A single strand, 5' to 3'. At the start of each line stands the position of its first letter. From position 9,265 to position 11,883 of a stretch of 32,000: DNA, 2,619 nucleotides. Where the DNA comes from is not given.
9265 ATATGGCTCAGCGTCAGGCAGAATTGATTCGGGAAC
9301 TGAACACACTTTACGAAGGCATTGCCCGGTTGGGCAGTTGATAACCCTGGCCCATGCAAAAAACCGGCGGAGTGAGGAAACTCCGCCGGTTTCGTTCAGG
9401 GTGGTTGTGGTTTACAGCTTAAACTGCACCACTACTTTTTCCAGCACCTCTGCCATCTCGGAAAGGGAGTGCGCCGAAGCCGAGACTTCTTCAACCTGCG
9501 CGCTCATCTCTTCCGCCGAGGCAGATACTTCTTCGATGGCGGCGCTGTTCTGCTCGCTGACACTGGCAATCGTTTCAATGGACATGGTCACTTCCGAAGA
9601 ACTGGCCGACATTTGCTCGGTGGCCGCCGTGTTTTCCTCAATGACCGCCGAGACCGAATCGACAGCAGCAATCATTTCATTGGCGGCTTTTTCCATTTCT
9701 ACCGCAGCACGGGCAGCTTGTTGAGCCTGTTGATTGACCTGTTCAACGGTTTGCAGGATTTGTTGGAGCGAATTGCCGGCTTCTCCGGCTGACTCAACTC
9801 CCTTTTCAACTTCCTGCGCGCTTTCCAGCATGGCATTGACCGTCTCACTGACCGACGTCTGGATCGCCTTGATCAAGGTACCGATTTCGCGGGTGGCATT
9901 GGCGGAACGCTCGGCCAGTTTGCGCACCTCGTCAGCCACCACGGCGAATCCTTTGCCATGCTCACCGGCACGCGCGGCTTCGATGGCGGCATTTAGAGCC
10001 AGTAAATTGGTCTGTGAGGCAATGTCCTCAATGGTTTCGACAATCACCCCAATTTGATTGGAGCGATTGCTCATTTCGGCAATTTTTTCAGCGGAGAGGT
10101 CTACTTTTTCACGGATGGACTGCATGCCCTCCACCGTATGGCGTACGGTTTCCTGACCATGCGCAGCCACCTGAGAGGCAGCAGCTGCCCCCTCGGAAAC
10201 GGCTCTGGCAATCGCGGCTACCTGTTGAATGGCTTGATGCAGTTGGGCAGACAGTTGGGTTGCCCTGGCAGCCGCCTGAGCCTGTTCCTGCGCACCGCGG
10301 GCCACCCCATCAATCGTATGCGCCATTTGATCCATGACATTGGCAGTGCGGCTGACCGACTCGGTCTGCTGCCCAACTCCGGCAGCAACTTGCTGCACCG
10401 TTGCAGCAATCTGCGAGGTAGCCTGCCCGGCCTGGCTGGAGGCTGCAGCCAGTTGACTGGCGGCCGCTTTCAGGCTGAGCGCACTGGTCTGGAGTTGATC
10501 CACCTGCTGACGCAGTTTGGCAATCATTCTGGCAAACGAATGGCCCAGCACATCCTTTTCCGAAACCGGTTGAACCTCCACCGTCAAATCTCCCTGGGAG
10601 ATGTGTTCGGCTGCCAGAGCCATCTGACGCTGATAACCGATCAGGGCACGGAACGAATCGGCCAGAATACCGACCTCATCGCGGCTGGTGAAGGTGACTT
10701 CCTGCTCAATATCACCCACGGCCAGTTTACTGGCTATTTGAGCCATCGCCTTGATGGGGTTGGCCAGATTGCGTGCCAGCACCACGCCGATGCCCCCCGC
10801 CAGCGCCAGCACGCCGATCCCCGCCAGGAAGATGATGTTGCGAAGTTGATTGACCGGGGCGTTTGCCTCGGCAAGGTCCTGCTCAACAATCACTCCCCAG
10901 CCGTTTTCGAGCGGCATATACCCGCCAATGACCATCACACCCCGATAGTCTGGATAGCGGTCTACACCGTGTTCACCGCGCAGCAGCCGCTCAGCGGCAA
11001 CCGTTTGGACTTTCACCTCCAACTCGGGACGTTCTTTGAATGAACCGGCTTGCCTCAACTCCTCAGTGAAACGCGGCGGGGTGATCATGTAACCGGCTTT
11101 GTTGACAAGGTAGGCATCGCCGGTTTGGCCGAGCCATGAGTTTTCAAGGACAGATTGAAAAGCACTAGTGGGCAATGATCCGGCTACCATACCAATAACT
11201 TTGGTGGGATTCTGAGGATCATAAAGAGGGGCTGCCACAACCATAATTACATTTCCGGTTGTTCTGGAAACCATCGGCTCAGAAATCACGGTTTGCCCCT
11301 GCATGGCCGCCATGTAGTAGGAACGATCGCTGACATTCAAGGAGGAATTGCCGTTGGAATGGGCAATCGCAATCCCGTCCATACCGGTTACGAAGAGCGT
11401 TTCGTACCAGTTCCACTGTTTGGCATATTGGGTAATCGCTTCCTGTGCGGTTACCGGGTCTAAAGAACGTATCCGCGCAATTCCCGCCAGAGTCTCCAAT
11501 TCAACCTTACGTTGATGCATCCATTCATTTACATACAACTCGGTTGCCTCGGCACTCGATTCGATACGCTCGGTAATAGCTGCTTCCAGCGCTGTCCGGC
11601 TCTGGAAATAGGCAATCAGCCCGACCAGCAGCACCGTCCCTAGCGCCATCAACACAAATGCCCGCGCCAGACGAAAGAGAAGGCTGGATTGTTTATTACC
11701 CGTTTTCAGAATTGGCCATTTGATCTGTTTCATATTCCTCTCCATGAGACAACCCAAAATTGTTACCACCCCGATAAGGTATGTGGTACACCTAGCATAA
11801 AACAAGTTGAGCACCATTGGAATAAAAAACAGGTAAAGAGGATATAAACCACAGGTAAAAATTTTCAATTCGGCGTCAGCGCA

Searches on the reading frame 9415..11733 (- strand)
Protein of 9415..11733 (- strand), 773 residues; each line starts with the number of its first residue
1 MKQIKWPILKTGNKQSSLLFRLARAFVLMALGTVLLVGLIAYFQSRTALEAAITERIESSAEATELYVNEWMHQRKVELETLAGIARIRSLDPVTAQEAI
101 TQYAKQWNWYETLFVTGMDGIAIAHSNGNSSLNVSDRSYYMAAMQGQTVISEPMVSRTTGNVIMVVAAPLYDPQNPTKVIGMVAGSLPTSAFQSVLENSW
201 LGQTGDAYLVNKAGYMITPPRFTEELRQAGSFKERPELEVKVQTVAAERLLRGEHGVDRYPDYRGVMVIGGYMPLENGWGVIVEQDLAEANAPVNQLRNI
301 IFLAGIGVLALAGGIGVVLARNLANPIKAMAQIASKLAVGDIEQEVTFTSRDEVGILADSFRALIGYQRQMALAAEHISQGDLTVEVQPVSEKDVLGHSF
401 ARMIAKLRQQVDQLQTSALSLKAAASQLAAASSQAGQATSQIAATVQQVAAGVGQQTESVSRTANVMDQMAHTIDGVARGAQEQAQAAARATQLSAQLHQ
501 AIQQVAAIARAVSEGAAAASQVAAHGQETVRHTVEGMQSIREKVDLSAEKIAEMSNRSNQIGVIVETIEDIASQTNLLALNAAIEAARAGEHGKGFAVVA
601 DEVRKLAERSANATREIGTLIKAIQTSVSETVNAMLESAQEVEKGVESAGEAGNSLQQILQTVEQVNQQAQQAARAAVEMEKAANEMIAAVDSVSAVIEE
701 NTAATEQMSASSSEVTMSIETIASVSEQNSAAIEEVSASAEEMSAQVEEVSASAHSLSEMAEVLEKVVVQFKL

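Call 10: find_homologous_proteins(query=window:9415-11733:-, max_evalue=1e-50)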
Query seq(773 aa) (773 aa): 345 proteins with E <= 1e-50 among 8000 candidates; the best 120 are listed.
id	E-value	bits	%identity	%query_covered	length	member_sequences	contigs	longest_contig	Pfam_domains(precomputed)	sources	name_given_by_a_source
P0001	0.0e+0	1407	89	100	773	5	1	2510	PF00015.27,PF00672.31,PF02743.25,PF10046.15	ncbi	-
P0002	0.0e+0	1405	89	100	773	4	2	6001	PF00015.27,PF00672.31,PF02743.25,PF10046.15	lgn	-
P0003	0.0e+0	1386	87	100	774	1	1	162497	PF00015.27,PF00672.31,PF02743.25,PF10046.15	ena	-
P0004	0.0e+0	1385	88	100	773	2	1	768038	PF00015.27,PF00672.31,PF02743.25,PF10046.15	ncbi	ncbi:MAG: methyl-accepting chemotaxis protein [Chloroflexota bacterium]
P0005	0.0e+0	1368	87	100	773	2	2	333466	PF00015.27,PF00672.31,PF02743.25,PF10046.15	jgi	jgi:methyl-accepting chemotaxis protein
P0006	0.0e+0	1337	85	100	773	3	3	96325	PF00015.27,PF00672.31,PF02743.25,PF10046.15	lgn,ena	-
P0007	0.0e+0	1334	85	100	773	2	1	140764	PF00015.27,PF00672.31,PF02743.25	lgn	-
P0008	0.0e+0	1303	84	98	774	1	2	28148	PF00015.27,PF00672.31,PF02743.25,PF10046.15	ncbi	-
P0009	0.0e+0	1276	81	98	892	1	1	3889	PF00015.27,PF00672.31,PF02743.25,PF10046.15,PF13682.12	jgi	-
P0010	0.0e+0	1270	82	99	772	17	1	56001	PF00015.27,PF00672.31,PF02743.25,PF10046.15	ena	-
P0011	0.0e+0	1197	90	84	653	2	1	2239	PF00015.27,PF00672.31,PF02743.25,PF10046.15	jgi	jgi:methyl-accepting chemotaxis protein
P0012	0.0e+0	1134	72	99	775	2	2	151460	PF00015.27,PF00672.31,PF02743.25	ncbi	-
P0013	0.0e+0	1069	70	98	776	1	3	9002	PF00015.27,PF00672.31,PF02743.25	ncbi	-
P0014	6.1e-286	969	72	87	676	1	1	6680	PF00015.27,PF00672.31,PF02743.25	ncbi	ncbi:MAG: methyl-accepting chemotaxis protein [Chloroflexota bacterium]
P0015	5.2e-254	863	66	83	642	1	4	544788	PF00015.27,PF00672.31,PF02743.25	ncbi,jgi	ncbi:MAG: methyl-accepting chemotaxis protein [Bellilinea sp.]|jgi:methyl-accepting chemotaxis prote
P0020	1.6e-221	756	52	97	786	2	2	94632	PF00015.27,PF00672.31,PF02743.25,PF22673.3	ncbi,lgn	ncbi:MAG: methyl-accepting chemotaxis protein [Chloroflexota bacterium]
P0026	6.2e-215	734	51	98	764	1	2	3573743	PF00015.27,PF00672.31,PF02743.25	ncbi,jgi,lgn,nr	ncbi:hypothetical protein hrd7_25490 [Leptolinea sp. HRD-7]|nr:hypothetical protein hrd7_25490 [Lept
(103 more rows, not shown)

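Call 12: find_encoding_contigs(protein=P0004, flank=8000, max_places=3)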
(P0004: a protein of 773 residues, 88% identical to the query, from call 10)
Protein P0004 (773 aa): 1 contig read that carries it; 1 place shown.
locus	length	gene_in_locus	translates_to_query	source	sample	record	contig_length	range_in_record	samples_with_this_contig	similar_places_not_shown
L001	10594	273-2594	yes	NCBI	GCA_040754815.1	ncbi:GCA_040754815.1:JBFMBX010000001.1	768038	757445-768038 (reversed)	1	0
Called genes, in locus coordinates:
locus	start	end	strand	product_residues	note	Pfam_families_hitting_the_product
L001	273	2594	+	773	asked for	PF02743:dCache_1, PF00672:HAMP, PF10046:BLOC1_2 (faint), PF00015:MCPsignal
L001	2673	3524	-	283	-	PF07238:PilZ (faint)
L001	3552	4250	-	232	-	PF01551:Peptidase_M23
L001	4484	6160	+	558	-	PF00515:TPR_1 (faint), PF07719:TPR_2 (faint), PF13174:TPR_6 (faint), PF13176:TPR_7 (faint), PF13428:TPR_14 (faint), PF13432:TPR_16 (weak), PF14559:TPR_19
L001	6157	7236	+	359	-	PF13692:Glyco_trans_1_4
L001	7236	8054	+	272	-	PF03781:FGE-sulfatase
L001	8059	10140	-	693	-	PF01590:GAF, PF08448:PAS_4, PF00512:HisKA, PF02518:HATPase_c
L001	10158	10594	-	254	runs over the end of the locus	PF00072:Response_reg, PF00486:Trans_reg_C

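Call 13: find_encoding_contigs(protein=P0005, flank=8000, max_places=3)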
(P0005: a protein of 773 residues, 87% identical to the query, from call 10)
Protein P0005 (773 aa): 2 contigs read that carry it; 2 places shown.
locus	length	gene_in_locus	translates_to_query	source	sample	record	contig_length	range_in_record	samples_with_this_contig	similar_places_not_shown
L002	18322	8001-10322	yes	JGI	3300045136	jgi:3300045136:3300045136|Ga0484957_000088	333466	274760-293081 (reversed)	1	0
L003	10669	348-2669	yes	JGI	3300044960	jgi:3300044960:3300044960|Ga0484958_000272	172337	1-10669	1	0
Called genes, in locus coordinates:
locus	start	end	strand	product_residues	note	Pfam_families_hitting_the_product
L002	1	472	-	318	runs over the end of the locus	-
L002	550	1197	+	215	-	PF03551:PadR, PF10400:Vir_act_alpha_C (weak)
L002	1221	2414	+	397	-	PF01497:Peripla_BP_2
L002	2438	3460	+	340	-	PF01032:FecCD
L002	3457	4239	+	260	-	PF00005:ABC_tran, PF02463:SMC_N (weak), PF13304:AAA_21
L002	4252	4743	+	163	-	PF03266:NTPase_1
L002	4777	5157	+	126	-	PF07366:SnoaL, PF13474:SnoaL_3, PF14534:DUF4440 (weak), PF12680:SnoaL_2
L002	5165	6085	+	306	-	PF00248:Aldo_ket_red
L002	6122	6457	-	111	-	-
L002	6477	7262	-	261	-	-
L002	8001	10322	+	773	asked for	PF02743:dCache_1, PF00672:HAMP, PF10046:BLOC1_2 (faint), PF00015:MCPsignal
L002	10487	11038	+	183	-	-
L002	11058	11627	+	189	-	-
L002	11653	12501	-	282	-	PF07238:PilZ (faint)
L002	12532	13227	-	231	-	PF01551:Peptidase_M23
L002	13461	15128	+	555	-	PF00515:TPR_1 (faint), PF07719:TPR_2 (faint), PF13176:TPR_7 (faint), PF13428:TPR_14 (faint), PF14559:TPR_19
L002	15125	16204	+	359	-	PF13692:Glyco_trans_1_4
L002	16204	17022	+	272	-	PF03781:FGE-sulfatase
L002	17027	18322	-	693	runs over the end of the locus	PF13492:GAF_3 (faint), PF01590:GAF (weak), PF08448:PAS_4 (weak), PF00512:HisKA, PF02518:HATPase_c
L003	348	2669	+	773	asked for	PF02743:dCache_1, PF00672:HAMP, PF10046:BLOC1_2 (faint), PF00015:MCPsignal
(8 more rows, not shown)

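Call 14: find_encoding_contigs(protein=P0003, flank=8000, max_places=3)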
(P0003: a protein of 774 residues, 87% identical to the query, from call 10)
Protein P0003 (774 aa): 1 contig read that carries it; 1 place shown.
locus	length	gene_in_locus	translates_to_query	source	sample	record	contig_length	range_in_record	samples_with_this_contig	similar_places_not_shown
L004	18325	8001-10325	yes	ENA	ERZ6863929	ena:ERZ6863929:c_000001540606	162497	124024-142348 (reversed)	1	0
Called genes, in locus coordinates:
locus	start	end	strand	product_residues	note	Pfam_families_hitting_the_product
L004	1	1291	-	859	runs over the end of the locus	PF12704:MacB_PCD, PF02687:FtsX, PF12704:MacB_PCD, PF02687:FtsX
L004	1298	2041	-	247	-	PF00005:ABC_tran, PF02463:SMC_N (faint), PF13304:AAA_21 (faint)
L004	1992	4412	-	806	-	PF01326:PPDK_N, PF27448:Rph_4th, PF00391:PEP-utilizers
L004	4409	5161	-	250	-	PF02660:G3P_acyltransf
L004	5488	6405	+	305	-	PF00248:Aldo_ket_red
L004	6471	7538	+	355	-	PF00892:EamA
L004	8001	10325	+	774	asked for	PF02743:dCache_1, PF00672:HAMP (weak), PF10046:BLOC1_2 (faint), PF00015:MCPsignal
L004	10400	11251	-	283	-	PF07238:PilZ (faint)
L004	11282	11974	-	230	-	PF01551:Peptidase_M23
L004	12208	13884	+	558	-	PF00515:TPR_1 (faint), PF07719:TPR_2 (faint), PF13428:TPR_14 (faint), PF14559:TPR_19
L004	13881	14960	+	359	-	PF13692:Glyco_trans_1_4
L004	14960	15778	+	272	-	PF03781:FGE-sulfatase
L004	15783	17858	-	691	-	PF01590:GAF, PF08448:PAS_4 (weak), PF00512:HisKA, PF02518:HATPase_c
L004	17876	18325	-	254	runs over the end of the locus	PF00072:Response_reg, PF00486:Trans_reg_C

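Call 40: find_encoding_contigs(protein=P0006, flank=6000, max_places=3)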
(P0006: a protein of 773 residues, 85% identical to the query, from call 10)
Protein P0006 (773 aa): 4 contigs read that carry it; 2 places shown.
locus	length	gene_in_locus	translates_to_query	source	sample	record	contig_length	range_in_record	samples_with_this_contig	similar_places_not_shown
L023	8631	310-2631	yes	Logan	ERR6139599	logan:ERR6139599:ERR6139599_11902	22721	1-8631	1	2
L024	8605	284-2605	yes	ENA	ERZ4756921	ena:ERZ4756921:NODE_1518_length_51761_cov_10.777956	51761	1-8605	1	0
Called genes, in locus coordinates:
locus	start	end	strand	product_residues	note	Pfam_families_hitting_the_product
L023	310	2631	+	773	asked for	PF02743:dCache_1, PF00672:HAMP, PF10046:BLOC1_2 (faint), PF00015:MCPsignal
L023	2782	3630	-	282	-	PF07238:PilZ (faint)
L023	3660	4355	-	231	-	PF01551:Peptidase_M23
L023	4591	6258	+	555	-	PF00515:TPR_1 (faint), PF07719:TPR_2 (faint), PF13428:TPR_14 (faint), PF14559:TPR_19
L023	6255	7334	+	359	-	PF13692:Glyco_trans_1_4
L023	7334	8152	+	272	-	PF03781:FGE-sulfatase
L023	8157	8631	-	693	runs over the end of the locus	PF01590:GAF (weak), PF08448:PAS_4 (weak), PF00512:HisKA, PF02518:HATPase_c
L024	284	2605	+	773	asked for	PF02743:dCache_1, PF00672:HAMP, PF10046:BLOC1_2 (faint), PF00015:MCPsignal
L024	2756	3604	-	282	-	PF07238:PilZ (faint)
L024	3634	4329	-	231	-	PF01551:Peptidase_M23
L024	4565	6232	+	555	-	PF00515:TPR_1 (faint), PF07719:TPR_2 (faint), PF13428:TPR_14 (faint), PF14559:TPR_19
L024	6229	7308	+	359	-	PF13692:Glyco_trans_1_4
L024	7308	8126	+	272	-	PF03781:FGE-sulfatase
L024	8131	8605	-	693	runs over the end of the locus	PF01590:GAF (weak), PF08448:PAS_4 (weak), PF00512:HisKA, PF02518:HATPase_c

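Call 41: find_encoding_contigs(protein=P0007, flank=6000, max_places=2)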
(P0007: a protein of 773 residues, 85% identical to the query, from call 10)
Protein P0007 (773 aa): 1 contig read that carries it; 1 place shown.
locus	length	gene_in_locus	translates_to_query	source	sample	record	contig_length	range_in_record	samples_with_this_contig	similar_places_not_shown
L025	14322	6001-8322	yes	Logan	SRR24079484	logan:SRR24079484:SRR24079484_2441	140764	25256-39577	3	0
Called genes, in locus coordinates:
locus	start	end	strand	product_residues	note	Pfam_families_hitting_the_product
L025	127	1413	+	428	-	PF02812:ELFV_dehydrog_N, PF00208:ELFV_dehydrog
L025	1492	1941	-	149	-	-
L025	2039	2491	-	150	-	PF00383:dCMP_cyt_deam_1, PF14437:MafB19-deam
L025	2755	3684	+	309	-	PF02558:ApbA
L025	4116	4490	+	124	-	PF07366:SnoaL, PF13474:SnoaL_3, PF14534:DUF4440, PF12680:SnoaL_2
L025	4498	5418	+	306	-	PF00248:Aldo_ket_red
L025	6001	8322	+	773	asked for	PF02743:dCache_1, PF00672:HAMP, PF00015:MCPsignal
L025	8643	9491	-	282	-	PF07238:PilZ (faint)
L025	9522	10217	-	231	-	PF01551:Peptidase_M23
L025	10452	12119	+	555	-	PF00515:TPR_1 (faint), PF07719:TPR_2 (faint), PF13176:TPR_7 (faint), PF14559:TPR_19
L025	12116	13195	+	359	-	PF13692:Glyco_trans_1_4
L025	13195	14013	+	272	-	PF03781:FGE-sulfatase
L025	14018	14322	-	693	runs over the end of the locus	PF01590:GAF (weak), PF08448:PAS_4 (weak), PF00512:HisKA, PF02518:HATPase_c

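Call 42: find_encoding_contigs(protein=P0010, flank=6000, max_places=2)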
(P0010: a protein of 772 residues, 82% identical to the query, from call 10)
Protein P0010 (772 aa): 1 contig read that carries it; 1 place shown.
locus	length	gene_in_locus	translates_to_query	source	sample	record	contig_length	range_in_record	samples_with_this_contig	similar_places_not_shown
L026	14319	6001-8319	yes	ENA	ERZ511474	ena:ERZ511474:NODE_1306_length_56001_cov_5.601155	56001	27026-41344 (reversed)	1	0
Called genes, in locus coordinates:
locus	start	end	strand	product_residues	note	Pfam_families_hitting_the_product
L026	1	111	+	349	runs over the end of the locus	PF01032:FecCD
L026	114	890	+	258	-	PF00005:ABC_tran, PF02463:SMC_N (weak), PF13304:AAA_21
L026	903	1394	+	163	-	PF03266:NTPase_1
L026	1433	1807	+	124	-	PF07366:SnoaL, PF13474:SnoaL_3 (weak), PF14534:DUF4440 (weak), PF12680:SnoaL_2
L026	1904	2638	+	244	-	-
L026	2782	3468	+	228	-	-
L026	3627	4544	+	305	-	PF00248:Aldo_ket_red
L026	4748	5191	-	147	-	PF01850:PIN, PF10130:PIN_2 (weak)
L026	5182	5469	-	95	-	PF01402:RHH_1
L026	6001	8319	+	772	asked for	PF02743:dCache_1, PF00672:HAMP, PF10046:BLOC1_2 (faint), PF00015:MCPsignal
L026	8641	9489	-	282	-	PF07238:PilZ (faint)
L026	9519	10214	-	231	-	PF01551:Peptidase_M23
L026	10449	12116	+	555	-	PF00515:TPR_1 (faint), PF07719:TPR_2 (faint), PF13176:TPR_7 (faint), PF13428:TPR_14 (faint), PF14559:TPR_19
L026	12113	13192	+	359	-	PF13692:Glyco_trans_1_4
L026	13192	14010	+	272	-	PF03781:FGE-sulfatase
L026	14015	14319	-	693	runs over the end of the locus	PF13185:GAF_2 (faint), PF01590:GAF (weak), PF08448:PAS_4 (weak), PF00512:HisKA, PF02518:HATPase_c, PF14501:HATPase_c_5 (faint)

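Call 43: find_encoding_contigs(protein=P0012, flank=6000, max_places=2)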
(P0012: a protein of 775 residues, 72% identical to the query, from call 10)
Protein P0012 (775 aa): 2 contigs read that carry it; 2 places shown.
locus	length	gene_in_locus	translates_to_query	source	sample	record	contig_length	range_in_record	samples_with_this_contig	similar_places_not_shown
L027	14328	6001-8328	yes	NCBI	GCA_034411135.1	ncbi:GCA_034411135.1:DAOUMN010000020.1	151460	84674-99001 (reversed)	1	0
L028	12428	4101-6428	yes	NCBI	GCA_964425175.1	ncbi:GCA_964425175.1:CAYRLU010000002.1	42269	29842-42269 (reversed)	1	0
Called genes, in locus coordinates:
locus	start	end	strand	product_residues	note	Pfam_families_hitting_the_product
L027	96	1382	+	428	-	PF02812:ELFV_dehydrog_N, PF00208:ELFV_dehydrog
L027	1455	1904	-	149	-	-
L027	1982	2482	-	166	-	PF14437:MafB19-deam, PF00383:dCMP_cyt_deam_1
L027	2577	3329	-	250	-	PF07191:Zn_ribbon_6 (faint), PF09297:Zn_ribbon_NUD (faint), PF18912:DZR_2 (faint), PF13248:Zn_ribbon_3 (weak), PF12773:DZR, PF13248:Zn_ribbon_3 (weak), PF13240:Zn_Ribbon_1 (weak)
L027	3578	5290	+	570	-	PF02415:Chlam_PMP (faint)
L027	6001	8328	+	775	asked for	PF02743:dCache_1, PF00672:HAMP, PF00015:MCPsignal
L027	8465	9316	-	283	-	PF07238:PilZ (faint)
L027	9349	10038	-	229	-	PF01551:Peptidase_M23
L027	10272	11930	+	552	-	PF13428:TPR_14 (faint), PF13432:TPR_16 (weak), PF14559:TPR_19 (faint)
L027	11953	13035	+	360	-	PF13692:Glyco_trans_1_4 (weak)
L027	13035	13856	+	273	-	PF03781:FGE-sulfatase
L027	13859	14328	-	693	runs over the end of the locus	PF01590:GAF (faint), PF13492:GAF_3 (faint), PF08448:PAS_4 (faint), PF00512:HisKA, PF02518:HATPase_c, PF14501:HATPase_c_5 (weak)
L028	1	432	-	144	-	?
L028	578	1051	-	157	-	PF03119:DNA_ligase_ZBD (faint), PF07191:Zn_ribbon_6 (faint), PF13248:Zn_ribbon_3 (weak), PF12773:DZR, PF13248:Zn_ribbon_3 (weak), PF12773:DZR, PF13240:Zn_Ribbon_1 (weak), PF13248:Zn_ribbon_3 (weak), +3 more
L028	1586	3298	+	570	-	PF02415:Chlam_PMP (faint)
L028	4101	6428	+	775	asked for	PF02743:dCache_1, PF00672:HAMP, PF00015:MCPsignal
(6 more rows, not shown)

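Call 47: find_encoding_contigs(protein=P0015, flank=5000, max_places=3)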
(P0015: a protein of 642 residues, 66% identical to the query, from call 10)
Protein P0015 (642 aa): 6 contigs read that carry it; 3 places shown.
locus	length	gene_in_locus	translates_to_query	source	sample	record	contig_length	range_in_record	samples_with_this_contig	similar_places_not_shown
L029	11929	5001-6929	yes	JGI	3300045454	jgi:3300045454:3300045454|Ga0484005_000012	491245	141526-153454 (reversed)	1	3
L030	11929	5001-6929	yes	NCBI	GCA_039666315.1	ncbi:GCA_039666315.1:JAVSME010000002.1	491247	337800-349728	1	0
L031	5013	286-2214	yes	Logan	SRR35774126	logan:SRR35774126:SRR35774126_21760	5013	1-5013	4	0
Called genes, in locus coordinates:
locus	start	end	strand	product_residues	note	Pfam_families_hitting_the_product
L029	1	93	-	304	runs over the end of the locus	PF00892:EamA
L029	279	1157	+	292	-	PF13365:Trypsin_2, PF13180:PDZ_2, PF17820:PDZ_6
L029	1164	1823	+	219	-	PF00196:GerE, PF08281:Sigma70_r4_2 (weak)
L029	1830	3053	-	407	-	PF07907:YibE_F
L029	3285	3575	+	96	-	PF07238:PilZ (weak)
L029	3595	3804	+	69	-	-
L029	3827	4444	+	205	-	PF00081:Sod_Fe_N, PF02777:Sod_Fe_C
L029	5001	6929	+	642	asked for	PF02743:dCache_1, PF00672:HAMP, PF00015:MCPsignal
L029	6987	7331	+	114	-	-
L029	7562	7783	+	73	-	PF13396:PLDc_N (faint)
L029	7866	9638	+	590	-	PF00188:CAP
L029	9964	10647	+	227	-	PF00753:Lactamase_B, PF13483:Lactamase_B_3, PF12706:Lactamase_B_2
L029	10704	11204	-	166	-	PF00300:His_Phos_1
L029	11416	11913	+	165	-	PF22747:Zn_ribbon_DUF2089, PF09862:DUF2089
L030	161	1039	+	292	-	PF13365:Trypsin_2, PF13180:PDZ_2, PF17820:PDZ_6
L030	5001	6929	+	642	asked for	PF02743:dCache_1, PF00672:HAMP, PF00015:MCPsignal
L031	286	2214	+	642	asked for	PF02743:dCache_1, PF00672:HAMP, PF00015:MCPsignal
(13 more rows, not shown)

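Call 48: find_encoding_contigs(protein=P0013, flank=5000, max_places=3)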
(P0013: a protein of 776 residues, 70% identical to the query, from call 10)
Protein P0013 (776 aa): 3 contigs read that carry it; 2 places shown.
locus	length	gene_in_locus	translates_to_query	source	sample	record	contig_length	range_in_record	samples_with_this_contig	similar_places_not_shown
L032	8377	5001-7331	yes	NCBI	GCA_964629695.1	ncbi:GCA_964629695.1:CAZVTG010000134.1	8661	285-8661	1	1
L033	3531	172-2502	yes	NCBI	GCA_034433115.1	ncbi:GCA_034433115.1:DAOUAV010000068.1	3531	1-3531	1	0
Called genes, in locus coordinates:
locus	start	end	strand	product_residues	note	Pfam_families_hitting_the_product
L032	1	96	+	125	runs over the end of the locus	?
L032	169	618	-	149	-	-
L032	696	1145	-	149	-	PF00383:dCMP_cyt_deam_1, PF14437:MafB19-deam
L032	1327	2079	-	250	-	PF02591:Zn_ribbon_9 (faint), PF07191:Zn_ribbon_6 (faint), PF13240:Zn_Ribbon_1 (faint), PF12773:DZR, PF13248:Zn_ribbon_3 (weak)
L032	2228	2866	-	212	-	PF02254:TrkA_N, PF03721:UDPG_MGDP_dh_N (weak), PF00107:ADH_zinc_N (faint), PF02080:TrkA_C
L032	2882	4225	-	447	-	PF02386:TrkH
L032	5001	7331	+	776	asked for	PF02743:dCache_1, PF00672:HAMP, PF00015:MCPsignal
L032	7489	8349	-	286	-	PF07238:PilZ (faint)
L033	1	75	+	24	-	?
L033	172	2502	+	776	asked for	PF02743:dCache_1, PF00672:HAMP, PF00015:MCPsignal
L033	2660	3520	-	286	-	PF07238:PilZ (faint)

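Call 58: find_encoding_contigs(protein=P0026, flank=4000, max_places=2)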
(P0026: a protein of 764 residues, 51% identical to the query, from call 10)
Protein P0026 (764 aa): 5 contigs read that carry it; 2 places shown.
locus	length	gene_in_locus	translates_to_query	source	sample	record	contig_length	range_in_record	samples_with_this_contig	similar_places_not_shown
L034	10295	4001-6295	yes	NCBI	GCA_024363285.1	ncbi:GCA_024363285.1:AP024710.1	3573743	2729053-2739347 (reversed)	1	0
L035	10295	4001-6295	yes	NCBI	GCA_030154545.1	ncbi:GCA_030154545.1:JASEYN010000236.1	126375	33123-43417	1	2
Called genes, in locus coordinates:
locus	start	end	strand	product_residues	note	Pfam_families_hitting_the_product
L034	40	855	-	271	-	PF06452:CBM9_1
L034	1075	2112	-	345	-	PF06452:CBM9_1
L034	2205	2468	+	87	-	-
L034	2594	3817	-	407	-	PF05958:tRNA_U5-meth_tr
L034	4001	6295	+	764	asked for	PF02743:dCache_1, PF00672:HAMP, PF00015:MCPsignal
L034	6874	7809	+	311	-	PF02899:Phage_int_SAM_1 (faint), PF13495:Phage_int_SAM_4 (weak), PF00589:Phage_integrase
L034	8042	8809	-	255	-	PF13529:Peptidase_C39_2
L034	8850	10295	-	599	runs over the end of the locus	-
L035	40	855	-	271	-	PF06452:CBM9_1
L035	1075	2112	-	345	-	PF06452:CBM9_1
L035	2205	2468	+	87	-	-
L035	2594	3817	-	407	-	PF05958:tRNA_U5-meth_tr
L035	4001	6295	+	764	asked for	PF02743:dCache_1, PF00672:HAMP, PF00015:MCPsignal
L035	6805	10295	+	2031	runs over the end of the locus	PF13205:Big_5, PF11974:bMG3 (faint), PF01835:MG2, PF07703:A2M_BRD, PF00207:A2M, PF17973:bMG10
